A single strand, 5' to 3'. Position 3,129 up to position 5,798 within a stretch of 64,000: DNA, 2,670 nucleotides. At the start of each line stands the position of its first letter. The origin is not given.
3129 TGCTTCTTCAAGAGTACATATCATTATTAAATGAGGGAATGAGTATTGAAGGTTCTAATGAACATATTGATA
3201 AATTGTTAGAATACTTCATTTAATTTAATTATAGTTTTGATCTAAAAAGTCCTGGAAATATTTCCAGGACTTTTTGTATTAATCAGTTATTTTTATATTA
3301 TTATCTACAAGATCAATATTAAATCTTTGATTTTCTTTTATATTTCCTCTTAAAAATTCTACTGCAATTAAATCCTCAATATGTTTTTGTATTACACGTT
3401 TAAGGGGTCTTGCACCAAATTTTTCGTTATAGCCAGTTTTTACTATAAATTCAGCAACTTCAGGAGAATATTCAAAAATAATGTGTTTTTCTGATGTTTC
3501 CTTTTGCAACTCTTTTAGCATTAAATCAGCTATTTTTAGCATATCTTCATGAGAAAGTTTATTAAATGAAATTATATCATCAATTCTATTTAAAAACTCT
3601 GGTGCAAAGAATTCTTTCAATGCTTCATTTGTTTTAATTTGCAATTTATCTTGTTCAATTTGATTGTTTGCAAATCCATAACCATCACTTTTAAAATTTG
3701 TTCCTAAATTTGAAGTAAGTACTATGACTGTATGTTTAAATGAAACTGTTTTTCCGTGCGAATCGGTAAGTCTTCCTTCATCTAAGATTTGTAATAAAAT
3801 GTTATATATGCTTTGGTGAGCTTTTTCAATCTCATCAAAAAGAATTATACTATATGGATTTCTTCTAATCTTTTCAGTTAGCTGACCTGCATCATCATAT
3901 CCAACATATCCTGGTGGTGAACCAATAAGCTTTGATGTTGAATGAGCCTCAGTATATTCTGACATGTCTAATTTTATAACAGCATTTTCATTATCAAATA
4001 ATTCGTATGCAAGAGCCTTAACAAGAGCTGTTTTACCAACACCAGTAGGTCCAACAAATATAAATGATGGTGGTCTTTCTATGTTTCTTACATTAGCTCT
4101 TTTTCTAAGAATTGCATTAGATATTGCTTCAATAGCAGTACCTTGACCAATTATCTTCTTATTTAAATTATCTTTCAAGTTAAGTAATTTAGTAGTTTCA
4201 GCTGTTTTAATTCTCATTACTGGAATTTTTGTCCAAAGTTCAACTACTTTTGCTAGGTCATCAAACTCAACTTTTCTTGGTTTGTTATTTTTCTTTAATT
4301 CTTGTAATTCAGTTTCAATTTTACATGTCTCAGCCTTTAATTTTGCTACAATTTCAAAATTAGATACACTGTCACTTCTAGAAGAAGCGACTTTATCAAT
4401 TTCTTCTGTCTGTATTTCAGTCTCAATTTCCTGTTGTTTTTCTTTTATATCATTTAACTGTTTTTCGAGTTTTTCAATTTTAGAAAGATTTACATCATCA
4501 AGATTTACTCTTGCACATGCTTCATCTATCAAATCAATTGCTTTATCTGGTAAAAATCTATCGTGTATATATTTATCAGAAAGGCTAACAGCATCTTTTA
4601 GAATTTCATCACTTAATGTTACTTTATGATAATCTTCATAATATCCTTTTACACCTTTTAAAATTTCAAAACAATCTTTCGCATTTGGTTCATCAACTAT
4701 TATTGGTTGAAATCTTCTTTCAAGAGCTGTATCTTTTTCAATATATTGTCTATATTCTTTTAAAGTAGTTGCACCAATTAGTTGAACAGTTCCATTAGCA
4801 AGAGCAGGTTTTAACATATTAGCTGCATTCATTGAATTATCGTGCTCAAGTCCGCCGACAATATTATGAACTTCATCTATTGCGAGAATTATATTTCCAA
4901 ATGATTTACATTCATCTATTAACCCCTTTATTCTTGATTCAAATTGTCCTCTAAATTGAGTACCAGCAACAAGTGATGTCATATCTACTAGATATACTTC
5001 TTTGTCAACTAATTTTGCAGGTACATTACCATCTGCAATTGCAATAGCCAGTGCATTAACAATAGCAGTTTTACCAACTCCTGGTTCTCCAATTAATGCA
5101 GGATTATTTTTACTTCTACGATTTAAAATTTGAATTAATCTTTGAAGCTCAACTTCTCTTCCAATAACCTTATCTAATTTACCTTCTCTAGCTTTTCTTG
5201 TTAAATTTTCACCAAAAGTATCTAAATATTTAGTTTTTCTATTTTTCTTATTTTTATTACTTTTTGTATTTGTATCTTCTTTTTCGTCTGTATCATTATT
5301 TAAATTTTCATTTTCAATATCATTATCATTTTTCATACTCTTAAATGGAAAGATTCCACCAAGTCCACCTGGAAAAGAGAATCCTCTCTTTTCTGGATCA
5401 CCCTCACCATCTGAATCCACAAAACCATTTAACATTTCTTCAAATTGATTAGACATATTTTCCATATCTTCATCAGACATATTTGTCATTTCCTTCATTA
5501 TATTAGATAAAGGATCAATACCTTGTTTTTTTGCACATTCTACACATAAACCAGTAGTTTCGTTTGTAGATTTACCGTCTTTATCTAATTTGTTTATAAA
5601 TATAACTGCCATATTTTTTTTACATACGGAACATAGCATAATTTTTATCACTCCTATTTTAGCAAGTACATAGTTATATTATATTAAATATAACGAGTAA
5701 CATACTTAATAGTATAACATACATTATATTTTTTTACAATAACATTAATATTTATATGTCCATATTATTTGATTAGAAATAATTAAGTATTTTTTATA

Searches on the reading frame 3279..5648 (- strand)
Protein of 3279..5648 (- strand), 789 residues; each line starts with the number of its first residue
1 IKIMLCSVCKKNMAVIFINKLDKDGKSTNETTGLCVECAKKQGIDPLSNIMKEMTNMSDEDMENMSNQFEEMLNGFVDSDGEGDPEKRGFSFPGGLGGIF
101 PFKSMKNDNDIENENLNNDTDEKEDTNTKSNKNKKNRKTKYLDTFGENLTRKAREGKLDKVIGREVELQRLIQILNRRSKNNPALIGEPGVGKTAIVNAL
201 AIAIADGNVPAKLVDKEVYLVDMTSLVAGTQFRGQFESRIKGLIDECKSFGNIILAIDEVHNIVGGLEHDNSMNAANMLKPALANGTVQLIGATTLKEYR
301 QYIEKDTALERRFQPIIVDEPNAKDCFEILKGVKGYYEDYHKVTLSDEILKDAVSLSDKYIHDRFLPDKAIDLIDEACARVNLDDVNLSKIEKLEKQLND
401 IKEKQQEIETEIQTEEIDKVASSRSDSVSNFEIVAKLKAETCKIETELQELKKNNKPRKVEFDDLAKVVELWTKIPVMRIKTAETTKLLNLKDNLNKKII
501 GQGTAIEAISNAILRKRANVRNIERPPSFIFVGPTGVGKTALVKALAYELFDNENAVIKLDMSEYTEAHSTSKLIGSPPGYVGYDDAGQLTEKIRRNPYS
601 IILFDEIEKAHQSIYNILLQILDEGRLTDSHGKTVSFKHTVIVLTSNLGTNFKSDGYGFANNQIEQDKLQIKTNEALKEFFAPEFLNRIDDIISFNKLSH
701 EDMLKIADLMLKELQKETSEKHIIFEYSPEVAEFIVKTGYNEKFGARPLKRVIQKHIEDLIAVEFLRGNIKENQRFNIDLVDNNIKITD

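Call 53: search_protein_families(library=ncbifam, proteins=[window:3279-5648:-], max_evalue=0.00001)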
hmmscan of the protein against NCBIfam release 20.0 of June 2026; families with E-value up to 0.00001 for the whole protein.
window:3279-5648:- (789 aa): 19 families
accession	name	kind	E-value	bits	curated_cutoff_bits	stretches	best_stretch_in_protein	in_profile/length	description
TIGR03346.1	chaperone_ClpB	equivalog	1.1e-229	765.1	1232.1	2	391-787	464-852/853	ATP-dependent chaperone ClpB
TIGR02639.1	ClpA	equivalog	7e-208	692.3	993.15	2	111-416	136-444/734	ATP-dependent Clp protease ATP-binding subunit ClpA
TIGR03345.1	VI_ClpV1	equivalog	2.6e-189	631.4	884.95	2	117-416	145-446/852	type VI secretion system ATPase TssH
NF008118.0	PRK10865.1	equivalog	2.1e-187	624.7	1417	2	458-785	529-853/857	ATP-dependent chaperone ClpB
NF033607.0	disagg_AAA_ClpG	exception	1.8e-173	578.8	1900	1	137-774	239-870/932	AAA family protein disaggregase ClpG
NF033606.1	heat_AAA_ClpK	exception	7.7e-171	570.1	1900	1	134-775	257-893/949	heat shock survival AAA family ATPase ClpK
NF008263.0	PRK11034.1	equivalog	5.8e-149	497.3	1350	2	117-390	144-425/758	ATP-dependent Clp protease ATP-binding subunit ClpA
NF003745.1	PRK05342.1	equivalog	1.2e-12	47.4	359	0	661-761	275-380/418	ATP-dependent Clp protease ATP-binding subunit ClpX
NF009067.0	PRK12402.1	equivalog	1.2e-09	37.6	317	0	497-564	15-76/340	replication factor C small subunit 2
NF003229.0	PRK04195.1-5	equivalog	4.3e-09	35.6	280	0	527-609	45-114/413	replication factor C large subunit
NF001679.0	PRK00440.1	equivalog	1.7e-08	33.9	303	0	526-554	39-67/322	replication factor C small subunit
TIGR00764.1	lon_rel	equivalog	6.6e-08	31.6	516.6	0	484-554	5-64/608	ATP-dependent protease LonB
TIGR00382.1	clpX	equivalog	7.6e-08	31.8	370.75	0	667-761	287-386/414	ATP-dependent protease ATP-binding subunit ClpX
NF038214.1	IS21_help_AAA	equivalog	8e-08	32.2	200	0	507-557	71-121/232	IS21-like element helper ATPase IstB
NF005304.0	PRK06835.1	equivalog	3.3e-07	29.7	215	0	504-567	163-224/330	ATP-binding protein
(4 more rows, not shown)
